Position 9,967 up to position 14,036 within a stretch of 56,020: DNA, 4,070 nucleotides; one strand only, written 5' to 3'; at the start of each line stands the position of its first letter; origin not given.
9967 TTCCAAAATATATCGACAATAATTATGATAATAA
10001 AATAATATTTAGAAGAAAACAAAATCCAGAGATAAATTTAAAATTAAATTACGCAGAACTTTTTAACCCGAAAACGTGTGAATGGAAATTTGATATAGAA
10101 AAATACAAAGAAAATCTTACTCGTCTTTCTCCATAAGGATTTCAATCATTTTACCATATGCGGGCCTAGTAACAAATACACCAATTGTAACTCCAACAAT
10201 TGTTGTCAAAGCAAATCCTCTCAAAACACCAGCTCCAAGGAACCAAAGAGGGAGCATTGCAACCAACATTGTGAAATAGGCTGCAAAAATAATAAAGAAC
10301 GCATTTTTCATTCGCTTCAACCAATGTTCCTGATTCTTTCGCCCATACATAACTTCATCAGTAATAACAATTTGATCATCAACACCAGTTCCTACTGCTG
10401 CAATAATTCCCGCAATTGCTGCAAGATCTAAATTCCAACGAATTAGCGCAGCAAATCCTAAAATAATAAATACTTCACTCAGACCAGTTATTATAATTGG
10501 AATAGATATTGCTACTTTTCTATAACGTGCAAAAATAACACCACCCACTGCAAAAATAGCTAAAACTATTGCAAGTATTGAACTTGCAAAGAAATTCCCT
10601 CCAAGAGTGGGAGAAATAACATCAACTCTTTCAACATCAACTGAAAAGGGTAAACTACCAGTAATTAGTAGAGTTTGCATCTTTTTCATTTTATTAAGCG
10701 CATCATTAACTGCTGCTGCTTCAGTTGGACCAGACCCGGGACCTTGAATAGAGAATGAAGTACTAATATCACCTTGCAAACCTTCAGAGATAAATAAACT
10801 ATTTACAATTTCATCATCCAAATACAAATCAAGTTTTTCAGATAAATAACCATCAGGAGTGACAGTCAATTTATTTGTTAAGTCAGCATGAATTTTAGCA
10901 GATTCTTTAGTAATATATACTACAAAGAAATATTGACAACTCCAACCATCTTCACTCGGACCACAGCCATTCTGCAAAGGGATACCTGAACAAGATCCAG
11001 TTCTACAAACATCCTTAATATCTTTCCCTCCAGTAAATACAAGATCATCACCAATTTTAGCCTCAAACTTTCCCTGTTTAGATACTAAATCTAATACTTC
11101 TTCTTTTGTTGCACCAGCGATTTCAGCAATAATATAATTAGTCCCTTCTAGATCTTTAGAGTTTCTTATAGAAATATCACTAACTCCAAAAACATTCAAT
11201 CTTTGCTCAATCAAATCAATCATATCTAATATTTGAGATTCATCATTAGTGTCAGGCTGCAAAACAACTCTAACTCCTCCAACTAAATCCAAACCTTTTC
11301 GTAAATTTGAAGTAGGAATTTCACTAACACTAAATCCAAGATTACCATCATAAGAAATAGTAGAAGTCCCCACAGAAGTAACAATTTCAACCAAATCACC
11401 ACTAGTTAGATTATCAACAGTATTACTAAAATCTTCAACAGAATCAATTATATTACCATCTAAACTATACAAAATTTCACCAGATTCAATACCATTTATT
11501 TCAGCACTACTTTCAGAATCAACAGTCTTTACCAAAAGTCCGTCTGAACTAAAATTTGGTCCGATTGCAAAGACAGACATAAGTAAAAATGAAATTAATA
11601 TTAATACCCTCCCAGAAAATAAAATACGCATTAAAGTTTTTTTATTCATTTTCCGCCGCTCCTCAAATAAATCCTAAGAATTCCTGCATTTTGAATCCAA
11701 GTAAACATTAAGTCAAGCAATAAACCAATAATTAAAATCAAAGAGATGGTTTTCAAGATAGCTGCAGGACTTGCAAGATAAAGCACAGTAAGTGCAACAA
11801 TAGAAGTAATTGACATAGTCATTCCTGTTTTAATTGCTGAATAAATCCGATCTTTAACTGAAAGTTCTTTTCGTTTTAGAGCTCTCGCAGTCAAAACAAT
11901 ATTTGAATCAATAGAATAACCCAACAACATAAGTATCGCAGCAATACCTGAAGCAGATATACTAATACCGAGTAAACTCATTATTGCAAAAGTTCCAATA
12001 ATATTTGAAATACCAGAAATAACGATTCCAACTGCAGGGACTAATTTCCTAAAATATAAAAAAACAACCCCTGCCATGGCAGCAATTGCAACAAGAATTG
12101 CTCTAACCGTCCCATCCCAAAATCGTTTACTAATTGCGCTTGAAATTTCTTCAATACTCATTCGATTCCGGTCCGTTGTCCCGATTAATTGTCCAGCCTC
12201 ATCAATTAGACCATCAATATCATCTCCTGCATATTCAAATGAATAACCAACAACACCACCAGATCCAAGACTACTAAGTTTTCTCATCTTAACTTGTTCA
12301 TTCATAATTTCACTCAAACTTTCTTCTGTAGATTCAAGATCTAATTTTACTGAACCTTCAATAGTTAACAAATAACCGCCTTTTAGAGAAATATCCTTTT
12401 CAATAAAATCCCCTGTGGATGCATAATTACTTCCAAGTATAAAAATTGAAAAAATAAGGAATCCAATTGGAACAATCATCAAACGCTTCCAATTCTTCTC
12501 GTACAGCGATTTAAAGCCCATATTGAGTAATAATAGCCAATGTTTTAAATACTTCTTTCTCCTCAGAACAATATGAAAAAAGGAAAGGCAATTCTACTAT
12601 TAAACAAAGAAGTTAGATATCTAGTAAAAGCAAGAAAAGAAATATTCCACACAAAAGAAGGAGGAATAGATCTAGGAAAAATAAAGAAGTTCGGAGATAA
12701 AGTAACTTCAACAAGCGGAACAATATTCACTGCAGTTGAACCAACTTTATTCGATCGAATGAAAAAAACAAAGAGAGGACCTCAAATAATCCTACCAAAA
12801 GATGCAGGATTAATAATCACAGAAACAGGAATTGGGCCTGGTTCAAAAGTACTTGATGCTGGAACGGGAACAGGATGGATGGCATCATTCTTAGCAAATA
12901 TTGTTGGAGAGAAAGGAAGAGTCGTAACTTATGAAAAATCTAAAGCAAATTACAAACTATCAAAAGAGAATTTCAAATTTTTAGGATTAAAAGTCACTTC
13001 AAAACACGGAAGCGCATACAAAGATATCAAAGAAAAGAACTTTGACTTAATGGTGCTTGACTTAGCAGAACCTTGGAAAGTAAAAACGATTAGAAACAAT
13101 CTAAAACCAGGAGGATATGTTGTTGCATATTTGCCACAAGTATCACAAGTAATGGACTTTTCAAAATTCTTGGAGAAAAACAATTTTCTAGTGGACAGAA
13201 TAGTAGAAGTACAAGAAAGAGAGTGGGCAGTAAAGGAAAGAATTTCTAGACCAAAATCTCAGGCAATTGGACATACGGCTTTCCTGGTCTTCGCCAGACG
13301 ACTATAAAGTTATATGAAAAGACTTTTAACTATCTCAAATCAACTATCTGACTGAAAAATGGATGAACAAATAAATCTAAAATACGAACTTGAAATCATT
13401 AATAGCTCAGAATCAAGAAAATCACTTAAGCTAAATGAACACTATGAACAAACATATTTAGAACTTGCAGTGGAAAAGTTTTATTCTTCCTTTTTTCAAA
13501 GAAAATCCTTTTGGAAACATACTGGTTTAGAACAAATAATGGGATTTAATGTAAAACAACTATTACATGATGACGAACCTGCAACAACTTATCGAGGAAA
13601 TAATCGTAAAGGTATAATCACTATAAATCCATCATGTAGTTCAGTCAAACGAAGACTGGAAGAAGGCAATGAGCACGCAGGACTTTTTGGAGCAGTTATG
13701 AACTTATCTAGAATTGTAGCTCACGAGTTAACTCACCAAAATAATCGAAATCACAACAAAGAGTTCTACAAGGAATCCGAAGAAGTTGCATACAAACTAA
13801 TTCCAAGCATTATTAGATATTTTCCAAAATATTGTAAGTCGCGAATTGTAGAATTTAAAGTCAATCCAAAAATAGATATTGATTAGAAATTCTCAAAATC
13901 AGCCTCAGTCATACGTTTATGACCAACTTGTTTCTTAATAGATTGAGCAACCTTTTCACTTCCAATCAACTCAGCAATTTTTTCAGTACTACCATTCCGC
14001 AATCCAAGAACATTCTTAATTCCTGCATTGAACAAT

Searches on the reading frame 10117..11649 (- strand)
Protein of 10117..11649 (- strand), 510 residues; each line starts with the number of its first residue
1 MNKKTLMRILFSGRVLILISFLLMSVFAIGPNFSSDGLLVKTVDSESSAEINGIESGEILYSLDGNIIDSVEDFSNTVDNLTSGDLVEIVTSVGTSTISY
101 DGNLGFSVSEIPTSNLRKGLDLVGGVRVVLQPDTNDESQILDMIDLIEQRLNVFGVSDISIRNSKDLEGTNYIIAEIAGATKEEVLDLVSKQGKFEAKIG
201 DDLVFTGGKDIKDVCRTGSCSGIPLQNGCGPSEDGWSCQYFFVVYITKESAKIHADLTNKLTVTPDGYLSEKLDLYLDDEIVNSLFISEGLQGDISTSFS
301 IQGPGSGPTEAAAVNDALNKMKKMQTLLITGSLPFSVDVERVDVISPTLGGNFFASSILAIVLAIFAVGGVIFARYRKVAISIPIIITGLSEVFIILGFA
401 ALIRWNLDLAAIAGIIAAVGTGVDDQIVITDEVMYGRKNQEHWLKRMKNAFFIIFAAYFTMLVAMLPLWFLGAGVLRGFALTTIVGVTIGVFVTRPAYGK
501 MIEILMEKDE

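Call 5: search_protein_families(library=pfam, proteins=[window:10117-11649:-], max_evalue=0.01)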
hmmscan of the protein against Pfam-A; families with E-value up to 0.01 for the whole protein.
window:10117-11649:- (510 aa): 3 families
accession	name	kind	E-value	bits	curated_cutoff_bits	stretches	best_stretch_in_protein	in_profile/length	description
PF02355.23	SecD_SecF_C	-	1.9e-19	70.2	20.5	1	336-492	12-173/189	Protein export membrane protein SecD/SecF, C-terminal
PF13180.12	PDZ_2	-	0.0036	18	27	1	35-89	11-65/80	PDZ domain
PF21760.3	SecD_1st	-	0.0053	16.6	27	1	143-198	4-56/60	Protein translocase subunit SecDF, P1 domain, N-terminal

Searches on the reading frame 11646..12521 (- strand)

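Call 5: search_protein_families(library=pfam, proteins=[window:11646-12521:-], max_evalue=0.01)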
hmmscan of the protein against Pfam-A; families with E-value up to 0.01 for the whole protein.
window:11646-12521:- (291 aa): 1 family
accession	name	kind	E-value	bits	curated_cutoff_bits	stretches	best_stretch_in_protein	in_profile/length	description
PF02355.23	SecD_SecF_C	-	2.1e-23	83.2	20.5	1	117-285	12-186/189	Protein export membrane protein SecD/SecF, C-terminal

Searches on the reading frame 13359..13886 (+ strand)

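Call 6: search_protein_families(library=pfam, proteins=[window:13359-13886:+], max_evalue=0.01)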
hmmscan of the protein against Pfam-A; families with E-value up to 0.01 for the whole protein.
window:13359-13886:+ (175 aa): 2 families
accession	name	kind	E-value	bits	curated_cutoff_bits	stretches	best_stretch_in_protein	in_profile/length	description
PF01863.23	YgjP-like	-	0.00036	21.1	26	1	119-142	169-192/207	YgjP-like, metallopeptidase domain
PF08325.16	WLM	-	0.0041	17.6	26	1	110-143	77-110/190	WLM domain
